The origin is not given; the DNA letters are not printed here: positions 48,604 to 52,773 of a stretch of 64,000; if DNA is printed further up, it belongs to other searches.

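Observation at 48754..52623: Single 1289-aa polypeptide fusing an MMPL exporter, an LPLAT acyltransferase and a SAM methyltransferase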

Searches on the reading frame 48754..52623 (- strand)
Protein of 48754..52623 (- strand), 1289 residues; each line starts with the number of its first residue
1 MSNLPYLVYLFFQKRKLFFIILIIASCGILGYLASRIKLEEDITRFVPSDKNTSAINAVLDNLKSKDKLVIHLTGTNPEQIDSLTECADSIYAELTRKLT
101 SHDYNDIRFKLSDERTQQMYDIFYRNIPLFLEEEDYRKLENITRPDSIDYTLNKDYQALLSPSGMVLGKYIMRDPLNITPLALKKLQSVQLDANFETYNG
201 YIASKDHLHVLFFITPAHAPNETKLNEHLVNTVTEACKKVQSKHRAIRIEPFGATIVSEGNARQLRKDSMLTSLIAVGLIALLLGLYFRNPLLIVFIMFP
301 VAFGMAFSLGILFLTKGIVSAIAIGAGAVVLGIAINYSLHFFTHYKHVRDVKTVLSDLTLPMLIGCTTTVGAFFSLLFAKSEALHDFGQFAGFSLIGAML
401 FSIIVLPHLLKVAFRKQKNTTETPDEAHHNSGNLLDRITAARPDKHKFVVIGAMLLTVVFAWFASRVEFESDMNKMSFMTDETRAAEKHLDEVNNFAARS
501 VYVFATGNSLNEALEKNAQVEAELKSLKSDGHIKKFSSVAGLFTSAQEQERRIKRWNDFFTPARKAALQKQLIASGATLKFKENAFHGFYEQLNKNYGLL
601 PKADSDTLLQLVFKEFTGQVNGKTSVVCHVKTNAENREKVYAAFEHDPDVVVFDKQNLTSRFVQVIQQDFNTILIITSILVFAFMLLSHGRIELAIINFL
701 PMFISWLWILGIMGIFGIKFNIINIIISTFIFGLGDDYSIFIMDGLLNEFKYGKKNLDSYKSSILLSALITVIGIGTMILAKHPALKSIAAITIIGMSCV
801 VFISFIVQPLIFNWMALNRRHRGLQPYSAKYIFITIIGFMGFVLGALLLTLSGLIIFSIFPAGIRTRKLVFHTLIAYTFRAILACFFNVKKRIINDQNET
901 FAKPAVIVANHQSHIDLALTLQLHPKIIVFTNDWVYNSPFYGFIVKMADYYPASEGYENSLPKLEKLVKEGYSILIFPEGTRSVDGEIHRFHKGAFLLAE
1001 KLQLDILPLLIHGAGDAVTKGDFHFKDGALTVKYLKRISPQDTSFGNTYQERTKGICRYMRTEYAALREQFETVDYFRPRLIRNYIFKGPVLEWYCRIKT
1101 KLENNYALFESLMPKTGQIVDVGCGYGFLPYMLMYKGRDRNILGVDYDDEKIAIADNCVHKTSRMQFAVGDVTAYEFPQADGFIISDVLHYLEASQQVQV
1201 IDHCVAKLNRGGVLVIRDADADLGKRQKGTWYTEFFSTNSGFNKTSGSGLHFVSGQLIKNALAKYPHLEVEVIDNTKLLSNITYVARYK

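Call 4: search_protein_families(library=pfam, proteins=[window:48754-52623:-], max_evalue=0.1)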
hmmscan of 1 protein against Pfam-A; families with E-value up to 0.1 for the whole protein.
window:48754-52623:- (1289 aa): 15 families
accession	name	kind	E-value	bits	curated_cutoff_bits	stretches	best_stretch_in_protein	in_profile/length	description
PF01553.26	Acyltransferase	-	5.4e-19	68.8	23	1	899-1011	8-131/132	Acyltransferase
PF03176.21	MMPL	-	2.9e-15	56.5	20.5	2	198-416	76-305/333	MMPL family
PF13649.12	Methyltransf_25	-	3.2e-11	44.2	27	1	1119-1212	1-97/97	Methyltransferase domain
PF08241.18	Methyltransf_11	-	2.8e-09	37.9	21.2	1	1120-1216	1-95/95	Methyltransferase domain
PF13847.12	Methyltransf_31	-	6.2e-09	36.1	27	1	1118-1220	6-113/145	Methyltransferase domain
PF08242.18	Methyltransf_12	-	1.1e-08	36.1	30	1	1120-1214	1-98/98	Methyltransferase domain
PF05175.20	MTS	-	1.4e-06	28.5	23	1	1108-1214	23-136/170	Methyltransferase small domain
PF13489.12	Methyltransf_23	-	4.5e-06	26.9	27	1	1113-1236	20-136/164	Methyltransferase domain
PF00891.24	Methyltransf_2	-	7.9e-06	25.8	22.3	1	1113-1231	60-177/210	O-methyltransferase domain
PF13679.12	Methyltransf_32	-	0.0029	18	27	1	1116-1177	26-94/143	Methyltransferase domain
PF01739.24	CheR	-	0.005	16.7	27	0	1164-1220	119-177/195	CheR methyltransferase, SAM binding domain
PF03848.20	TehB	-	0.0055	16.6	20.4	1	1115-1216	30-132/193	Tellurite resistance protein TehB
PF12847.13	Methyltransf_18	-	0.029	14.8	27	1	1110-1166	9-68/151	Methyltransferase domain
PF13578.12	Methyltransf_24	-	0.035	15.4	26.3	0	1121-1218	2-104/105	Methyltransferase domain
PF09243.16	Rsm22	-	0.044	13.6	23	1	1107-1216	28-138/275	Mitochondrial small ribosomal subunit Rsm22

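Call 5: search_protein_families(library=ncbifam, proteins=[window:48754-52623:-], max_evalue=0.1)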
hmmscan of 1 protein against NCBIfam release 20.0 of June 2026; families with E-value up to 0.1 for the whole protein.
window:48754-52623:- (1289 aa): 24 families
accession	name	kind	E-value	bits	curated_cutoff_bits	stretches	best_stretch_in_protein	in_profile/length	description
TIGR00921.1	2A067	subfamily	6.5e-36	123.6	351.9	2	660-811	573-730/733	hydrophobe/amphiphile efflux-3 (HAE3) family transporter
TIGR03480.1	HpnN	hypoth_equivalog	3.1e-31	108.2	751.85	2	209-526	210-522/862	hopanoid biosynthesis associated RND transporter like protein HpnN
NF045600.2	BstA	equivalog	1.4e-20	72.9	1400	2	180-556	193-569/903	sterol transporter cytoplasmic membrane protein BstA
TIGR00530.1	AGP_acyltrn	subfamily_domain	1.1e-17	64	102.95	1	893-1011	6-129/130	1-acylglycerol-3-phosphate O-acyltransferase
TIGR00833.1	actII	subfamily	3e-15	55.6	874.7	2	260-480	166-395/910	MMPL family RND transporter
NF005291.0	PRK06814.1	equivalog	3.2e-14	51.8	1349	1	836-1015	385-567/1140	acyl-[ACP]--phospholipid O-acyltransferase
NF006386.0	PRK08633.1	equivalog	3.3e-14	51.6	1221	1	832-1017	367-557/1147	acyl-[ACP]--phospholipid O-acyltransferase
NF052374.1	HopndTporHpnN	equivalog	6.4e-11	41.1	1100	2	673-811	719-853/858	hopanoid transporter HpnN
NF005959.0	PRK08043.1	equivalog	6.9e-10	37.8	886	1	878-1015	5-141/719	bifunctional acyl-ACP--phospholipid O-acyltransferase/long-chain-fatty-acid--ACP ligase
NF043040.1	corrin_prot_MT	hypoth_equivalog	1.6e-06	27.7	180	1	1111-1218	37-149/216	corrinoid protein-associated methyltransferase CpaM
NF002463.0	PRK01683.1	equivalog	4.1e-06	26.6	297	1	1115-1220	31-132/258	trans-aconitate 2-methyltransferase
TIGR02021.1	BchM-ChlM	equivalog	1.1e-05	24.9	158.9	1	1114-1209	53-148/218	magnesium protoporphyrin IX methyltransferase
TIGR01983.1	UbiG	equivalog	1.2e-05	24.8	102.95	1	1115-1216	49-151/228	bifunctional 2-polyprenyl-6-hydroxyphenol methylase/3-demethylubiquinol 3-O-methyltransferase UbiG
TIGR02072.1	BioC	equivalog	9.5e-05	22.3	184.95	1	1115-1216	34-132/244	malonyl-ACP O-methyltransferase BioC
NF011593.0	PRK15018.1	equivalog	0.00023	21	501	1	881-1037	43-203/245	1-acylglycerol-3-phosphate O-acyltransferase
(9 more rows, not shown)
